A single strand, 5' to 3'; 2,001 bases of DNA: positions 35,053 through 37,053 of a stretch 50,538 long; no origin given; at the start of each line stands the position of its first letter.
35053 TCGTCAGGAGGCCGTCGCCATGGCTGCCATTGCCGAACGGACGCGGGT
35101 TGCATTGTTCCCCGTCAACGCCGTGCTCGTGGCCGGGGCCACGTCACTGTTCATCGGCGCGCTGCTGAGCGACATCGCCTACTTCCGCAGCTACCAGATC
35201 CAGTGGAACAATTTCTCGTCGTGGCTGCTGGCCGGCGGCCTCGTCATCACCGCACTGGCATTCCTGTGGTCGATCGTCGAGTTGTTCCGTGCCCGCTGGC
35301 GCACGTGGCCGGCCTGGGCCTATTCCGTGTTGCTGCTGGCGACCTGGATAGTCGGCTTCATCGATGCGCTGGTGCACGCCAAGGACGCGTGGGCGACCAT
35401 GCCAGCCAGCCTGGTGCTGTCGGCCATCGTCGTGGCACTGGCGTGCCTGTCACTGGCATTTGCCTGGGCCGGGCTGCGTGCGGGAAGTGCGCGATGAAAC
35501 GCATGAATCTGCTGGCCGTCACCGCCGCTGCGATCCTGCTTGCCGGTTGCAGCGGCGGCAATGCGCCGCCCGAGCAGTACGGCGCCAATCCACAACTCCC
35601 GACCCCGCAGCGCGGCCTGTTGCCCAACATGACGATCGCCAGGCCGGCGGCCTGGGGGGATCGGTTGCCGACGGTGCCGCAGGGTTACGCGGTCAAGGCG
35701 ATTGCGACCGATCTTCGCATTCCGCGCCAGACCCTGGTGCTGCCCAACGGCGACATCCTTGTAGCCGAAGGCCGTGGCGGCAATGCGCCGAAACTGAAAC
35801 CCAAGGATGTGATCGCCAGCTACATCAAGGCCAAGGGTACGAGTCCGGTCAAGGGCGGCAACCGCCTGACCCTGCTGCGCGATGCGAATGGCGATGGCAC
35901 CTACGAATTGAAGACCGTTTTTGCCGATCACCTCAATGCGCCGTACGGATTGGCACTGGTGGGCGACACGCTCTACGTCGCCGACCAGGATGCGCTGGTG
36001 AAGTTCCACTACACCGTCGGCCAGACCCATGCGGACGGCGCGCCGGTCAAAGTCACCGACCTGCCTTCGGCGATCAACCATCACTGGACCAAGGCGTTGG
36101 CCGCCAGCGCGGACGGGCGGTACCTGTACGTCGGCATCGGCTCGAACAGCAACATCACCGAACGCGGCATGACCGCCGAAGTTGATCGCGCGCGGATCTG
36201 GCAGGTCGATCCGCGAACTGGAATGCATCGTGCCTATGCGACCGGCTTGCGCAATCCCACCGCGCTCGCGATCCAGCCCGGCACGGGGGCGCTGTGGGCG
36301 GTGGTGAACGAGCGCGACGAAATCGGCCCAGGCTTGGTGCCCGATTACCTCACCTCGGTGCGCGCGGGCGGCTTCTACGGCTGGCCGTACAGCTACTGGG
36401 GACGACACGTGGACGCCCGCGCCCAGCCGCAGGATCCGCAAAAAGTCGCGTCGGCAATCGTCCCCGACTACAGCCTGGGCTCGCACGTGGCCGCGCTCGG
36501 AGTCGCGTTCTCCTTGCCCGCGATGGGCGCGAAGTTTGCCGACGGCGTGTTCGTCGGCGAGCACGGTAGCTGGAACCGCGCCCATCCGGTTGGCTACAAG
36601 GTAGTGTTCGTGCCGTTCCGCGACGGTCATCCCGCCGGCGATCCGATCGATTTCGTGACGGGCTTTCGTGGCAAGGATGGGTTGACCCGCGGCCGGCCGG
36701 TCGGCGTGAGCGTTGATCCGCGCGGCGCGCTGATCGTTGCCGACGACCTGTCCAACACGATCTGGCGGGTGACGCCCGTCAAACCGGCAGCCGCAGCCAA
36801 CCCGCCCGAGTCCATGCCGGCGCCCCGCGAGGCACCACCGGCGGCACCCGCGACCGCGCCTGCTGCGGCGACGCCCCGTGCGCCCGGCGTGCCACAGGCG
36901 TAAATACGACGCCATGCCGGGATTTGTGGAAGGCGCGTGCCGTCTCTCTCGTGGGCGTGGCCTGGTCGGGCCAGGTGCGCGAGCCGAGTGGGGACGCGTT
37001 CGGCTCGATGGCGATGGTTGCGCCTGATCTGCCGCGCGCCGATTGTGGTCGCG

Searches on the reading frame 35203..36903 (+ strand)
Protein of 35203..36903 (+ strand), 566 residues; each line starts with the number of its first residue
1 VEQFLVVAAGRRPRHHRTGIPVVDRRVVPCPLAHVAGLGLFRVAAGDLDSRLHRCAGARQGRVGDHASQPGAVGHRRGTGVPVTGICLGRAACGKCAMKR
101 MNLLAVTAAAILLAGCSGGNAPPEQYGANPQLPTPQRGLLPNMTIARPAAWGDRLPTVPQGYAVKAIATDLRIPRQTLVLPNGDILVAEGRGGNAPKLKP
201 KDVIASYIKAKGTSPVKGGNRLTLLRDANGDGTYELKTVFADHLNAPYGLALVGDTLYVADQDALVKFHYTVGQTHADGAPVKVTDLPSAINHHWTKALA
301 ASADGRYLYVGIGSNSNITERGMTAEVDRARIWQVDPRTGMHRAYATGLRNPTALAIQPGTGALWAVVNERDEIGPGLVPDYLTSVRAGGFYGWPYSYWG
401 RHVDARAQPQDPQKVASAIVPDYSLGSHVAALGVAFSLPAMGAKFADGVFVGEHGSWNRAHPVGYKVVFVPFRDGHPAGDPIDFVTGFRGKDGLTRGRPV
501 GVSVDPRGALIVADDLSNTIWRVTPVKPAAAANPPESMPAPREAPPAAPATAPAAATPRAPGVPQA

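Call 8: search_protein_families(library=ncbifam, proteins=[window:35203-36903:+])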
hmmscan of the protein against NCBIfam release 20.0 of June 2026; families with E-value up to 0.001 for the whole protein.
window:35203-36903:+ (566 aa): 2 families
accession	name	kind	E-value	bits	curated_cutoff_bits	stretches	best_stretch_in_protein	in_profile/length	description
TIGR02604.1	Piru_Ver_Nterm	subfamily_domain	7.3e-15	55.2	122.2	1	207-515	35-339/367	PVC-type heme-binding CxxCH protein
NF033206.1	ScyE_fam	subfamily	1.3e-10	41.3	80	0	322-364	226-266/333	ScyD/ScyE family protein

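Call 37: search_protein_families(library=pfam, proteins=[window:35203-36903:+], max_evalue=0.1)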
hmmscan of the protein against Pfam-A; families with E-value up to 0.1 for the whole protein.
window:35203-36903:+ (566 aa): 4 families
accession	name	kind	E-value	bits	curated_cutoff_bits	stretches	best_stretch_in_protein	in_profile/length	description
PF23500.1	DUF7133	-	4.1e-10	40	27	1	217-342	56-182/385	Domain of unknown function (DUF7133)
PF07995.17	GSDH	-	4.7e-09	36.4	25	1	292-452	112-276/332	Glucose / Sorbosone dehydrogenase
PF01436.27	NHL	-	5.2e-05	23.5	20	0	498-517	3-20/28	NHL repeat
PF22807.2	TrAA12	-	0.061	12.1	30.9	0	421-486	274-333/463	TrAA12-like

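Call 65: search_protein_families(library=ncbifam, proteins=[window:35497-36903:+], max_evalue=0.01)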
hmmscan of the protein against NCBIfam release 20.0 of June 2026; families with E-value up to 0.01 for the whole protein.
window:35497-36903:+ (468 aa): 2 families
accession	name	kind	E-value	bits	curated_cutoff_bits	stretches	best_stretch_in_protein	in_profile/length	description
TIGR02604.1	Piru_Ver_Nterm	subfamily_domain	4.4e-15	55.9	122.2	1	109-417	35-339/367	PVC-type heme-binding CxxCH protein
NF033206.1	ScyE_fam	subfamily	5.7e-11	42.5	80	1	224-266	226-266/333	ScyD/ScyE family protein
